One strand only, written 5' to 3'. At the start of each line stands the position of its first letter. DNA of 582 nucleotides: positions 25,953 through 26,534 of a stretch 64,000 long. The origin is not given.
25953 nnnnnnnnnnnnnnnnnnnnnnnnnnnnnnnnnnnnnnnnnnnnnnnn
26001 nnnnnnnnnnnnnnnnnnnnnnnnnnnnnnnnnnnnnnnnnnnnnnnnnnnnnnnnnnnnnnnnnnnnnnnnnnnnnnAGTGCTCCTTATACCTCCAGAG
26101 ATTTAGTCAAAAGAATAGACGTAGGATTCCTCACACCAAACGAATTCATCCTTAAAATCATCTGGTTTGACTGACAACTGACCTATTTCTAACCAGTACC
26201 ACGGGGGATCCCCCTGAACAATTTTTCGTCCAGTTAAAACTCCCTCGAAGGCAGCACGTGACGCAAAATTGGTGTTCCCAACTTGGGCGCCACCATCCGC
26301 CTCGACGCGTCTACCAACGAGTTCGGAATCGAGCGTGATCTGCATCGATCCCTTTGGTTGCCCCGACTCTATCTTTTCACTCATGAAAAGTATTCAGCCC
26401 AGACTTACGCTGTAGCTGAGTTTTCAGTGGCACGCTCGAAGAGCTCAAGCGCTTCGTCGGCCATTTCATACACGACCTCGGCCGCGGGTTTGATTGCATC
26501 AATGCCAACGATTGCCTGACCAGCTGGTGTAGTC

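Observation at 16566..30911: Fourteen-kb catabolic block: two tandem CoA-transferase pairs bracketing an EtfAB without acyl-CoA dehydrogenase but with NMO, SDR, ECH and PHP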

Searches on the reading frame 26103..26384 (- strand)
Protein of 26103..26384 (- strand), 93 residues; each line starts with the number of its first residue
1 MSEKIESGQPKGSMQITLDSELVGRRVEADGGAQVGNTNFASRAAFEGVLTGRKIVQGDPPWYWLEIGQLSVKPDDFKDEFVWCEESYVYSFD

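Call 3: search_protein_families(library=pfam, proteins=[window:26103-26384:-])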
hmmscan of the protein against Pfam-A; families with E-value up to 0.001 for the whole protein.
window:26103-26384:- (93 aa): 0 families

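Call 12: search_protein_families(library=ncbifam, proteins=[window:26103-26384:-], max_evalue=0.01)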
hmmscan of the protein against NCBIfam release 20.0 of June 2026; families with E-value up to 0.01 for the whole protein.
window:26103-26384:- (93 aa): 0 families
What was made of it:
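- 26103..26384 (-): 93-aa protein of a rare, unnamed family (called 'small93' here). It is modelled as an SH3-like β-barrel and is proposed to be an accessory or docking subunit. No Pfam or NCBIfam hit (calls 3, 12).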

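Call 15: find_homologous_proteins(query=window:26103-26384:-, max_evalue=0.001)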
Query window:26103-26384:- (93 aa): 9 proteins with E <= 0.001 among 10 candidates.
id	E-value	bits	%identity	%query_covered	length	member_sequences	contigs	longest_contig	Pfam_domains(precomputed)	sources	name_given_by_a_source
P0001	3.2e-50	186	90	100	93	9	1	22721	-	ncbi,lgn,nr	ncbi:MAG: hypothetical protein VYD09_05285 [Chloroflexota bacterium]|nr:hypothetical protein [Chloro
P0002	1.3e-49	184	88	100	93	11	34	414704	-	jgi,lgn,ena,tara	jgi:hypothetical protein|tara:strand:+ start:8593 stop:8874 length:282 start_codon:yes stop_codon:ye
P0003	3.6e-49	183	89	100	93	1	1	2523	-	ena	-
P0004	9.4e-49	181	88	100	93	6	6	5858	-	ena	-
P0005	2.2e-48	180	88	100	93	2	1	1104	-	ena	-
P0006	5.2e-47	176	85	100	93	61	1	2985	-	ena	-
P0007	2.4e-46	174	86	100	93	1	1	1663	-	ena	-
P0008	1.4e-45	171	83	100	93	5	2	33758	-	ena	-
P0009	2.2e-22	97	55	100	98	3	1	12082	-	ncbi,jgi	-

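Call 22: search_protein_representatives(alignment_id=A1)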
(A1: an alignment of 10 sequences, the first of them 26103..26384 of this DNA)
Query: 10 sequences, 93 profile positions. Proteins with E-value up to 0.001 (for the whole library): 39; up to 1e-10: 23; up to 1e-30: 0. The best 39 are listed.
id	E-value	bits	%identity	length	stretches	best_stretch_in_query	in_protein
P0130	1.1e-25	105.8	-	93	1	14-93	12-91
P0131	1.2e-23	99.2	-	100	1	13-93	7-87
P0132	3.1e-21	91.5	-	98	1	6-82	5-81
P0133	1.3e-20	89.5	-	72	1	28-92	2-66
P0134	3.2e-20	88.2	-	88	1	14-90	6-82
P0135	5.1e-18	81.2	-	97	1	5-93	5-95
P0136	7.6e-18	80.6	-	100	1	17-87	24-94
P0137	9.2e-17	77.2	-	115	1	10-90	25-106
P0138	9.2e-17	77.1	-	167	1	17-92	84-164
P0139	1.1e-16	76.8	-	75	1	23-91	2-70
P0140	5.2e-16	74.7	-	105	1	13-91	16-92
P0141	1.2e-15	73.6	-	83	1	17-91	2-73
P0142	1.2e-14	70.3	-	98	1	11-92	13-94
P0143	2.1e-14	69.6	-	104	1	17-93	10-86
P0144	7.0e-14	67.9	-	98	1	18-93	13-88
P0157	1.9e-08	50.5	-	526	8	46-90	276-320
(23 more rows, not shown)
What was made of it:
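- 26103..26384 (-): An exhaustive profile search found 39 representatives among 1.8 billion proteins (call 22).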

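Call 29: find_related_loci(query=A3, collection=genome_contigs, flank=10000)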
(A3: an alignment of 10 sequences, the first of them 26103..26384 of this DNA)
Query A3 (93 aa) in genome_contigs; peptide patterns used: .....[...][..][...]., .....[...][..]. (x = any residue, [..] = any of these).
48 stretches matched a pattern; 32 encode a relative of the query (tblastn E <= 1e-3); 32 distinct loci.
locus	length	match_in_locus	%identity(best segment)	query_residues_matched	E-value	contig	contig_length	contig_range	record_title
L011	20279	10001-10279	92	1-93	6e-56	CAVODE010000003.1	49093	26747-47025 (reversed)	MAG: Dehalococcoidia bacterium isolate CBN3_SCM.52 genome assembly, contig: Ga0302137_1000024, whole genome shotgun sequ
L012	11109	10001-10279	89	1-93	2e-54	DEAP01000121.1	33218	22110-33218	MAG TPA_asm: Dehalococcoidia bacterium UBA2979 UBA2979_contig_31154, whole genome shotgun sequence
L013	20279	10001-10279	89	1-93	2e-54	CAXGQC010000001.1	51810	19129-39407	MAG TPA_asm: uncultured bacterium isolate ERR594298_concoct_123 genome assembly, contig: ERZ8733632.266, whole genome sh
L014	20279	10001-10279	89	1-93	1e-53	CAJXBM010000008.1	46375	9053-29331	MAG TPA_asm: uncultured Chloroflexi bacterium isolate ERR598983_bin.7_MetaBAT_v2.12.1_MAG genome assembly, contig: NODE_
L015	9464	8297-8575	87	1-93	3e-53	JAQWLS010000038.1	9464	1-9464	MAG: Dehalococcoidia bacterium isolate cluster2_bin.132 k141_3886544, whole genome shotgun sequence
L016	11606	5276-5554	86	1-93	1e-51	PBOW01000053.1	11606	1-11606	MAG: Chloroflexota bacterium isolate RS381 15236, whole genome shotgun sequence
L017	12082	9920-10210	55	1-93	8e-29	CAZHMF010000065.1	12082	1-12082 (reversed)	MAG TPA_asm: uncultured Anaerolineaceae bacterium isolate binchicken_co275_200 genome assembly, contig: NODE_7967_length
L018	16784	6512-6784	52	3-93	1e-28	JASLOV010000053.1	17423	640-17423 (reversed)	MAG: Dehalococcoidia bacterium isolate Arabian11_MAG_43 c_000000365967, whole genome shotgun sequence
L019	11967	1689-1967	50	6-93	5e-27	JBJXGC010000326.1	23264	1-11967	MAG: Dehalococcoidia bacterium isolate F1F2.bin.348 k127_5717832, whole genome shotgun sequence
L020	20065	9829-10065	53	15-93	5e-26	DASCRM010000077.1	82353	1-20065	MAG TPA_asm: Dehalococcoidia bacterium isolate Fu_MAG_94 c_000001265168, whole genome shotgun sequence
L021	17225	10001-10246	55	18-93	4e-24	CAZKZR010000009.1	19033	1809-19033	MAG TPA_asm: uncultured Anaerolineaceae bacterium isolate binchicken_co199_14 genome assembly, contig: NODE_2129_length_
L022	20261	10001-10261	46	5-93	4e-24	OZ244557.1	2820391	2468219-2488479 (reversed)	MAG: Dehalococcoidia bacterium isolate 17c548fc-85ac-4b32-8eac-b178c1b3bdc7 genome assembly, chromosome: 1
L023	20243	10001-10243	46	13-93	7e-24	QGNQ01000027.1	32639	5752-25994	MAG: Chloroflexi bacterium isolate TK10-74A Ga0133547_10006761, whole genome shotgun sequence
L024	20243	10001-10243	48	13-93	2e-23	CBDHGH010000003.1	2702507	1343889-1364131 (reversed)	MAG: Dehalococcoidia bacterium isolate 575575bf-984b-4cd3-a7b8-18ad3858fffb genome assembly, contig: contig_3, whole gen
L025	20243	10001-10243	47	13-93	2e-23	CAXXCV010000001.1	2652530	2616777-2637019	MAG: Dehalococcoidia bacterium isolate f314fda6-7770-4086-b832-64b1c017fe61 genome assembly, contig: contig_1, whole gen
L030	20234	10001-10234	46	14-90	8e-20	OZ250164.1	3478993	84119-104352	MAG: Dehalococcoidia bacterium isolate 0168574f-4b79-4a4d-bdbd-32c97b7f51b1 genome assembly, chromosome: 1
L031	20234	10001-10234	45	14-90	2e-19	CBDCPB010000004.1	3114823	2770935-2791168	MAG: Dehalococcoidia bacterium isolate 8ea35d84-8be8-4b26-9b51-5b82e401d502 genome assembly, contig: contig_4, whole gen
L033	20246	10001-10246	41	10-90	1e-18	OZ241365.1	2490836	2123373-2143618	MAG: Dehalococcoidia bacterium isolate b540d7ce-c250-42bc-8ee4-bb56ff326f07 genome assembly, chromosome: 1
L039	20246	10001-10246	41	10-90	7e-18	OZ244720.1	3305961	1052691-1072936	MAG: Dehalococcoidia bacterium isolate 9e3a45bd-a01b-43fc-9133-5d91322e70de genome assembly, chromosome: 1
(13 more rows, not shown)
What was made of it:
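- Tried and rejected: It worked with 10 closer sequences (call 29).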

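Call 37: search_protein_families(library=pfam, proteins=[L030:7969-9840:+, L030:6230-7495:+, L030:5314-6246:+, L033:8322-9842:+, L033:6738-7745:+, L031:8961-9815:+, L031:10388-12235:-, L039:7895-9049:+, L039:7092-7898:+, L039:12967-14196:+])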
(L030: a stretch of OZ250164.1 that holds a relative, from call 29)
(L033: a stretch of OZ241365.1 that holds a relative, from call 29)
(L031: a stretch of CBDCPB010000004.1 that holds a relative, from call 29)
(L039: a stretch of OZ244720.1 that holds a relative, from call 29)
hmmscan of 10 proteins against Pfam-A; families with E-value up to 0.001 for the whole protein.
L030:7969-9840:+ (623 aa): 0 families

L030:6230-7495:+ (421 aa): 2 families
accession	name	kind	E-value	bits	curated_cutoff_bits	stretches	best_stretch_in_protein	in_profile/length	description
PF00174.25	Oxidored_molyb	-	4.8e-52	176.4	24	1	115-279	6-164/169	Oxidoreductase molybdopterin binding domain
PF03404.22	Mo-co_dimer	-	1.5e-10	41.6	22.7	1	309-410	6-127/138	Mo-co oxidoreductase dimerisation domain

L030:5314-6246:+ (310 aa): 0 families

L033:8322-9842:+ (506 aa): 2 families
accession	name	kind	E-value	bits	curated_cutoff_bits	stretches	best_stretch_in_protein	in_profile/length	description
PF01979.26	Amidohydro_1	-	2.2e-45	155.8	25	1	165-495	2-341/345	Amidohydrolase family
PF07969.17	Amidohydro_3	-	9.4e-21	75.3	29.7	1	179-481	141-450/472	Amidohydrolase family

L033:6738-7745:+ (335 aa): 0 families

L031:8961-9815:+ (284 aa): 0 families

L031:10388-12235:- (615 aa): 2 families
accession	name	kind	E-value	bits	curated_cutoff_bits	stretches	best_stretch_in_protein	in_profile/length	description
PF02129.25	Peptidase_S15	-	1.3e-57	195.9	23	1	24-297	1-261/262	X-Pro dipeptidyl-peptidase (S15 family)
PF08530.16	PepX_C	-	2.7e-41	142.3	22.5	1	341-609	8-216/217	X-Pro dipeptidyl-peptidase C-terminal non-catalytic domain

L039:7895-9049:+ (384 aa): 0 families

L039:7092-7898:+ (268 aa): 2 families
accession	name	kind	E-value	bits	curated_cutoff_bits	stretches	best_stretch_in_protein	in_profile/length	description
PF00561.26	Abhydrolase_1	-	2.8e-17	63.6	25.8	1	43-150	2-112/245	alpha/beta hydrolase fold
PF12146.15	Hydrolase_4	-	8.7e-05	22.4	27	1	44-149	7-116/239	Serine aminopeptidase, S33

L039:12967-14196:+ (409 aa): 9 families
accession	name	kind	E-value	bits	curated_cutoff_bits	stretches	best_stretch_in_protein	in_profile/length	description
PF20703.3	nSTAND1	-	1.2e-13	51.9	27.1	1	32-252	14-218/379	Novel STAND NTPase 1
PF13191.12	AAA_16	-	6.5e-12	46.7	32.6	1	34-172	2-151/167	AAA ATPase domain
PF13401.12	AAA_22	-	3.3e-08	34.3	27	1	51-196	4-124/130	AAA domain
PF00004.35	AAA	-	1.8e-07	32.1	21.2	1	55-219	1-130/131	ATPase family associated with various cellular activities (AAA)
PF05729.18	NACHT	-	1.6e-05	25.3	26.7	1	55-171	3-99/167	NACHT domain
PF05621.17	TniB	-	3.1e-05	23.9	22.4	0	54-211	37-178/189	Bacterial TniB protein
PF25201.1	nSTAND6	-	0.0001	22.8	27.7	1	34-140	1-99/148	Novel STAND NTPase 6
PF00158.32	Sigma54_activat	-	0.00043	20.4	20.2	1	39-78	9-45/168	Sigma-54 interaction domain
PF01637.24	ATPase_2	-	0.00058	20.2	33.2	1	35-188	2-145/225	ATPase domain predominantly from Archaea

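Call 49: search_protein_families(library=pfam, proteins=[L030:8794-9750:-, L030:7458-8273:-, L030:12991-13296:+, L030:13797-15290:-, L030:14908-16467:+, L030:4187-5311:+], max_evalue=0.001)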
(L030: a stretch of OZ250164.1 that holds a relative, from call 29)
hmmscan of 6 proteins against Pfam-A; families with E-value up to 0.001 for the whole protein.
L030:8794-9750:- (318 aa): 1 family
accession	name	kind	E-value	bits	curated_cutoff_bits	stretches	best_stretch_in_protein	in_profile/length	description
PF04199.19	Cyclase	-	6.4e-11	43.1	23.1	1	90-246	22-136/142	Putative cyclase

L030:7458-8273:- (271 aa): 2 families
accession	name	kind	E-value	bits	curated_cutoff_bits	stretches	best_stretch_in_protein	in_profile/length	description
PF07885.22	Ion_trans_2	-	1.6e-16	60.4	22.5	1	147-222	6-78/79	Ion channel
PF00520.37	Ion_trans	-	6.8e-16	58.6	25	1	38-218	18-230/241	Ion transport protein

L030:12991-13296:+ (101 aa): 1 family
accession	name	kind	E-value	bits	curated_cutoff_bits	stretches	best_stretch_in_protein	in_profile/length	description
PF22513.2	FitA-like_RHH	-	3.3e-19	69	27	1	22-60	1-39/39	Antitoxin FitA-like, ribbon-helix-helix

L030:13797-15290:- (497 aa): 1 family
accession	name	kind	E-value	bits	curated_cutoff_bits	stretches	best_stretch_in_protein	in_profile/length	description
PF22691.2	Thiolase_C_1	-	2.1e-24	86.4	28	1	368-455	28-117/144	Thiolase C-terminal domain-like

L030:14908-16467:+ (519 aa): 1 family
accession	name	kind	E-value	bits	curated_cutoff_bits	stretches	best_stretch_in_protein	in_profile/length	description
PF22691.2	Thiolase_C_1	-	1.3e-24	87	28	1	376-476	14-116/144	Thiolase C-terminal domain-like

L030:4187-5311:+ (374 aa): 4 families
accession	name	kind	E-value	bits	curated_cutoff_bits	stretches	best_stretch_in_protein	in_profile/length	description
PF00106.31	adh_short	-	5.1e-37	127.7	26.6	1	116-313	1-180/195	short chain dehydrogenase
PF13561.12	adh_short_C2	-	2e-30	106.6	27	1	122-363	1-229/236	Enoyl-(Acyl carrier protein) reductase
PF08659.16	KR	-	2.6e-08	34.4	22.6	1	118-242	3-123/180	KR domain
PF01370.27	Epimerase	-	1.4e-05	25.1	20.9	1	119-309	2-169/240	NAD dependent epimerase/dehydratase family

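Call 57: predict_structure(alignment_id=A4)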
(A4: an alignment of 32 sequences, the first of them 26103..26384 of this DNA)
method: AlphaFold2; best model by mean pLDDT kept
length: 93 residues; sequences in the alignment: 32
mean_pLDDT: 83.3   pTM: 0.70
mean pLDDT of the five models: 83.3, 80.3, 79.5, 75.2, 73.0
residues with pLDDT >= 90: 51; 70-90: 29; 50-70: 3; < 50: 10
segments of 3 or more residues with pLDDT < 50: 1-10
pLDDT, mean of each block of 10 residues (from residue 1): 39 80 95 76 90 92 94 90 93 86
secondary structure, 60 per line:
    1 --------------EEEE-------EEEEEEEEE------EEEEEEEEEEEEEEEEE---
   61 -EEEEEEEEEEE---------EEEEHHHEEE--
elements in order: E15-18 E26-34 E41-57 E62-72 E82-85 E89-91
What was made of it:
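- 26103..26384 (-): The AF2 model has pLDDT 83 and is all-β (call 57).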

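Call 62: find_related_loci(query=A3, collection=metagenome_contigs, flank=8000)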
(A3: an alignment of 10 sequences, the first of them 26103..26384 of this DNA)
Query A3 (93 aa) in metagenome_contigs; peptide patterns used: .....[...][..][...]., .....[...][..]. (x = any residue, [..] = any of these).
55 stretches matched a pattern; 30 encode a relative of the query (tblastn E <= 1e-3); 30 distinct loci.
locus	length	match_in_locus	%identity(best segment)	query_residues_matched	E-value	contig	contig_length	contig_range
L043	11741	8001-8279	94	1-93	6e-57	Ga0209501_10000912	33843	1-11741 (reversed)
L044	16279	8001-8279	92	1-93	2e-56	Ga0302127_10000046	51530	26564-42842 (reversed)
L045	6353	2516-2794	92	1-93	4e-56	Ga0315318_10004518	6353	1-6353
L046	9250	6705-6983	91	1-93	5e-56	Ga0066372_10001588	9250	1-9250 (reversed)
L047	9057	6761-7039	89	1-93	4e-55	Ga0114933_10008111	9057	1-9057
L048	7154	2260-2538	89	1-93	7e-55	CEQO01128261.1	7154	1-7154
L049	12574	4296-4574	89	1-93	4e-54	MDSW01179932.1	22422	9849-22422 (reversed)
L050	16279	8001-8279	89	1-93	4e-54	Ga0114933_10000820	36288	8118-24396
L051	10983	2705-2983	89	1-93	4e-54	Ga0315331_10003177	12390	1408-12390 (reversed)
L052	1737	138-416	84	1-93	2e-52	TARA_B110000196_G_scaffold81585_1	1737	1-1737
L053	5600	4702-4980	84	1-93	2e-51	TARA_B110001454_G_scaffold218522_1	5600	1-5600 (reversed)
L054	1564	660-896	59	15-93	1e-29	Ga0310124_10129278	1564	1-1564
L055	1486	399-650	56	10-93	1e-28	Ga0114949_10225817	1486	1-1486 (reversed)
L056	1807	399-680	52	1-90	2e-27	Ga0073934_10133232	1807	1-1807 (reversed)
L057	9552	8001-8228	54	15-90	2e-26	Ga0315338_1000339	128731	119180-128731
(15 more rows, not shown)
